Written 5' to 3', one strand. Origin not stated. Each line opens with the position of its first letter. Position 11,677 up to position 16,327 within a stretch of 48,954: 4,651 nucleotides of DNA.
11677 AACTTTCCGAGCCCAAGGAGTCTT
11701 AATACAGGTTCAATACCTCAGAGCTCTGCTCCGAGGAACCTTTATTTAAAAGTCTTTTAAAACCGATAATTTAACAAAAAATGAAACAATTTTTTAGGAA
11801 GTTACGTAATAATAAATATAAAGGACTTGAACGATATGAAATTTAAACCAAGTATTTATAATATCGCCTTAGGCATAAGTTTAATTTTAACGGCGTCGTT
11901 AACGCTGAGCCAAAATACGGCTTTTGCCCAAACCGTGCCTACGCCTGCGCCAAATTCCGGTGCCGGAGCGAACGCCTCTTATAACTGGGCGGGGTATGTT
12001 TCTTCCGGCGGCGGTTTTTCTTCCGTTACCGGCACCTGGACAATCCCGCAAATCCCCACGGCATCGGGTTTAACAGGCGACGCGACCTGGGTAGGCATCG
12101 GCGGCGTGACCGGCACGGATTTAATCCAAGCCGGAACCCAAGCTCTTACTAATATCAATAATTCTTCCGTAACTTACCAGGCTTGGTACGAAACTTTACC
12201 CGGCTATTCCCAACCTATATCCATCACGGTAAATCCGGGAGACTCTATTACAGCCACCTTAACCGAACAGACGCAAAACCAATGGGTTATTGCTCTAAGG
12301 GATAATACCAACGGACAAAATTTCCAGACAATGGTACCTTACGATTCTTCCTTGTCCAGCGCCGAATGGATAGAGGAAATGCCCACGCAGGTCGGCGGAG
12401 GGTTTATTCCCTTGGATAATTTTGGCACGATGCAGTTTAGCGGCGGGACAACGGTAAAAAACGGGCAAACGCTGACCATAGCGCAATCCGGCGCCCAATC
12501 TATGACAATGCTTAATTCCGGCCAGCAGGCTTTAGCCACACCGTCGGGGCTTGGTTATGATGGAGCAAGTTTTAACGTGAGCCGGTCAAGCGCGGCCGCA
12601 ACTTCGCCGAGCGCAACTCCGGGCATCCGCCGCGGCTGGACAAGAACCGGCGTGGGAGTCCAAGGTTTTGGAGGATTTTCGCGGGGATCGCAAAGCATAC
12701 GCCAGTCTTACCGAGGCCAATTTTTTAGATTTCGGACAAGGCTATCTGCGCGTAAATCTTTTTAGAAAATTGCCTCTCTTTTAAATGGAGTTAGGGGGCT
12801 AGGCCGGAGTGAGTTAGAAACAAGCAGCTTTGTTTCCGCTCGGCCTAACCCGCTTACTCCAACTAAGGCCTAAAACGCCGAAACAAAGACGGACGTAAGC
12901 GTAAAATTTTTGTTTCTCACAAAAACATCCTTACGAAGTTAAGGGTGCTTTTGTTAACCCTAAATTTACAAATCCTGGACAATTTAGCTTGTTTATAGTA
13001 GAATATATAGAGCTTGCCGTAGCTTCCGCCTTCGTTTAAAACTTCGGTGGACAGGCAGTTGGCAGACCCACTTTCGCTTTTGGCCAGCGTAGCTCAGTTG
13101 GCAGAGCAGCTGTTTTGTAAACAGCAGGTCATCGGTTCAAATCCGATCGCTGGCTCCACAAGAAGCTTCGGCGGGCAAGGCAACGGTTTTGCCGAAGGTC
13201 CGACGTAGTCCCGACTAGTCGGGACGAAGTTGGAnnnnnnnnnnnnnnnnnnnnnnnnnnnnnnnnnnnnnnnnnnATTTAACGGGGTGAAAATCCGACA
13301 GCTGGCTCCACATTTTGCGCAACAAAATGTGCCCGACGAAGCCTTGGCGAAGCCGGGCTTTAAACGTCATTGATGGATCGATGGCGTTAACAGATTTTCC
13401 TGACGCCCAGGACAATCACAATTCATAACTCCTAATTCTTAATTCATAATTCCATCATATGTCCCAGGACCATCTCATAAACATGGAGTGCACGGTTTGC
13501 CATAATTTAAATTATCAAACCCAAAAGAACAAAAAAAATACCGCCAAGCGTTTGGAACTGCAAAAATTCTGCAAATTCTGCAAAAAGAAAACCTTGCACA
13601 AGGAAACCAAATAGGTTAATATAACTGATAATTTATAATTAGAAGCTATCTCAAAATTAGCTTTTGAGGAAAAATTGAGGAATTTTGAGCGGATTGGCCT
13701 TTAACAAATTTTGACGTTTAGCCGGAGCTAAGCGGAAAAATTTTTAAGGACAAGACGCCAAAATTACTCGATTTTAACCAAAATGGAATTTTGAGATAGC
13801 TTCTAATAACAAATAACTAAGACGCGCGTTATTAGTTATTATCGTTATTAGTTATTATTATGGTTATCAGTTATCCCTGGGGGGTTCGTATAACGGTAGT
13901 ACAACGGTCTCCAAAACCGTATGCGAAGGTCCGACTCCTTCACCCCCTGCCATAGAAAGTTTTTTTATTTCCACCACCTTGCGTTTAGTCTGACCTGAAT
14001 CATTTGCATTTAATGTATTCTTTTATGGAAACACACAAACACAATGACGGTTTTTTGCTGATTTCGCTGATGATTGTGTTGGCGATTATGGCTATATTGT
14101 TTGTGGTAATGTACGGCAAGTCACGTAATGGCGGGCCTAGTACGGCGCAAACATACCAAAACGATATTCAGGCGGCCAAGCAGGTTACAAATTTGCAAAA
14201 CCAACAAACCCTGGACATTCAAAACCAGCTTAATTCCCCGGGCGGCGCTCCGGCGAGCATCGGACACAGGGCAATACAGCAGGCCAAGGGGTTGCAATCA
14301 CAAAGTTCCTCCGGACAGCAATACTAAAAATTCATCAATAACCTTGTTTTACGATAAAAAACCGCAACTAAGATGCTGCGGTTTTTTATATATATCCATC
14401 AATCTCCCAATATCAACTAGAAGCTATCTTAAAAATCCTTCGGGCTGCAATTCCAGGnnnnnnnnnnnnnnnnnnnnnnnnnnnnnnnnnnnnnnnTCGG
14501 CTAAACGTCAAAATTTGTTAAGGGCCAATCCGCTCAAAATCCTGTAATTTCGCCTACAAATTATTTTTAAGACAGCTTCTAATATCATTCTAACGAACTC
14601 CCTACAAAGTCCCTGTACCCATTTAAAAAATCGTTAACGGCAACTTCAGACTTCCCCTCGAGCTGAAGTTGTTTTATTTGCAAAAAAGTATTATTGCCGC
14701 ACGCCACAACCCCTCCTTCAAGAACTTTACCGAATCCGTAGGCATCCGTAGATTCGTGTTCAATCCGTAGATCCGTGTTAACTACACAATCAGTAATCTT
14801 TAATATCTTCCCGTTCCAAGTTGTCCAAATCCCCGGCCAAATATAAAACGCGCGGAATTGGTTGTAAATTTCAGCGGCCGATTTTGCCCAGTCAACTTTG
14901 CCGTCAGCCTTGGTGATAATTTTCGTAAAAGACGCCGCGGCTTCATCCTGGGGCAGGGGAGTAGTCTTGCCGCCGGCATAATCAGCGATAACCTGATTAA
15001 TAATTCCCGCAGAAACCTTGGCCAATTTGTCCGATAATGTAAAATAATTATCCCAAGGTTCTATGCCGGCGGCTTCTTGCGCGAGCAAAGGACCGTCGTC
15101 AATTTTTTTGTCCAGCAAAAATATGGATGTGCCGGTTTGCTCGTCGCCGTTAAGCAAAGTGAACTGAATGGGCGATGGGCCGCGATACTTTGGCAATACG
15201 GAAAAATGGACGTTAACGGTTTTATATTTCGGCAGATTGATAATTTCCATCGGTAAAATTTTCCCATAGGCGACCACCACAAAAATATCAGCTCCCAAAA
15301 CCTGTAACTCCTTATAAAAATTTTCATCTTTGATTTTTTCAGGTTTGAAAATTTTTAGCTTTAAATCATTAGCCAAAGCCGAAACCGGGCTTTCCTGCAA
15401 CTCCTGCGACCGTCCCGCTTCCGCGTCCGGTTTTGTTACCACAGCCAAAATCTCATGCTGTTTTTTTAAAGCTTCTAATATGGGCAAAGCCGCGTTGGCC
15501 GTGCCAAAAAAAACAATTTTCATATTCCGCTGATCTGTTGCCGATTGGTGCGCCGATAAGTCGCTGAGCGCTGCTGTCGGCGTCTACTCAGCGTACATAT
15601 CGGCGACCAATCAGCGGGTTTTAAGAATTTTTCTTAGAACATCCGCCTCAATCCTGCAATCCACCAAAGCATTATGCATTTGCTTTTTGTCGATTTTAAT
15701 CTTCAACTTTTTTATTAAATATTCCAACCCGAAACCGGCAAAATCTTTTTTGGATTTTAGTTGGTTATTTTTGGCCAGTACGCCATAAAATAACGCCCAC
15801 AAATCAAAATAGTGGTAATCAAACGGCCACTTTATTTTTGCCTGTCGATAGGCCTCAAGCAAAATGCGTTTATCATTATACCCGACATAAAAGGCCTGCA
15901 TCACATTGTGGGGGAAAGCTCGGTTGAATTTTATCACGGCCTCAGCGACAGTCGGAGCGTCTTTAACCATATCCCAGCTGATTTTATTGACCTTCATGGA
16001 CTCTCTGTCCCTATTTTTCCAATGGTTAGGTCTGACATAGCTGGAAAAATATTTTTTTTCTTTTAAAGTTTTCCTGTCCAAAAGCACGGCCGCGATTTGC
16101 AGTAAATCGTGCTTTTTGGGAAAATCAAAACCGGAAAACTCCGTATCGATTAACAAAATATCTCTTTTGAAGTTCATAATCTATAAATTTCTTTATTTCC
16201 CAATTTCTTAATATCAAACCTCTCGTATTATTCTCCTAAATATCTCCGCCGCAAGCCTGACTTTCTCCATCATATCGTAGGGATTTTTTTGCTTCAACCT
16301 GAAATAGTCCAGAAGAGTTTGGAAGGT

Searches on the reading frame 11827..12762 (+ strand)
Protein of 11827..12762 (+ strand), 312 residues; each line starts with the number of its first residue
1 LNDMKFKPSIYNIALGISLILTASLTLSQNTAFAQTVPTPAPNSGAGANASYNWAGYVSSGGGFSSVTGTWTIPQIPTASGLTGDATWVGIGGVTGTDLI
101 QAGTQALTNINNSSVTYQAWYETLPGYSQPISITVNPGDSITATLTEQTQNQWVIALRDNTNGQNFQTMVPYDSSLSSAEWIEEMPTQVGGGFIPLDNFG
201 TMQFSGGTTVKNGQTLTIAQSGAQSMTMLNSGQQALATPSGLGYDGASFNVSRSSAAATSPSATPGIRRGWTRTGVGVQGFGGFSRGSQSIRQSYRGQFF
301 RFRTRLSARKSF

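Call 60: search_protein_families(library=pfam, proteins=[window:11827-12762:+], max_evalue=0.001)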
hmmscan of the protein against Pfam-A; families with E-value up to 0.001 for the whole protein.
window:11827-12762:+ (312 aa): 1 family
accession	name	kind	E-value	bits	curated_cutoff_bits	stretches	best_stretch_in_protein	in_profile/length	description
PF01828.24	Peptidase_A4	-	2.2e-34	119.2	22.3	1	53-237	2-192/206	Peptidase A4 family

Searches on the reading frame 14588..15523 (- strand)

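Call 60: search_protein_families(library=pfam, proteins=[window:14588-15523:-], max_evalue=0.001)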
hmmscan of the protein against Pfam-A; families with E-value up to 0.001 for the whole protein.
window:14588-15523:- (312 aa): 2 families
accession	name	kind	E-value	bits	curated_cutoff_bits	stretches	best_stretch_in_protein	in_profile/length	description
PF00551.24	Formyl_trans_N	-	2.2e-37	129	26.1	1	1-178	1-180/181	Formyl transferase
PF02911.23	Formyl_trans_C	-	5.9e-23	81.4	21.1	1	203-304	2-100/100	Formyl transferase, C-terminal domain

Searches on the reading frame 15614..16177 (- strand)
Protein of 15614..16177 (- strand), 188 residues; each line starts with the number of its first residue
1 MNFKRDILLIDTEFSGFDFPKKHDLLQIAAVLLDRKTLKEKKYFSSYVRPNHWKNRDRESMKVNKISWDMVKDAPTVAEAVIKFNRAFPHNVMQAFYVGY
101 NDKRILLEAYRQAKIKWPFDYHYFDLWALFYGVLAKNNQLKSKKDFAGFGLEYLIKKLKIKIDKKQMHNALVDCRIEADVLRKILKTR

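Call 60: search_protein_families(library=pfam, proteins=[window:15614-16177:-], max_evalue=0.001)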
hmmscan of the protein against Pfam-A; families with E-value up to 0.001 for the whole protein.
window:15614-16177:- (188 aa): 1 family
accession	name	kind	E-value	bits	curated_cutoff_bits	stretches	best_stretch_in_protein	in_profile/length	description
PF00929.31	RNase_T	-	8e-20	72.5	24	1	9-180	2-163/164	Exonuclease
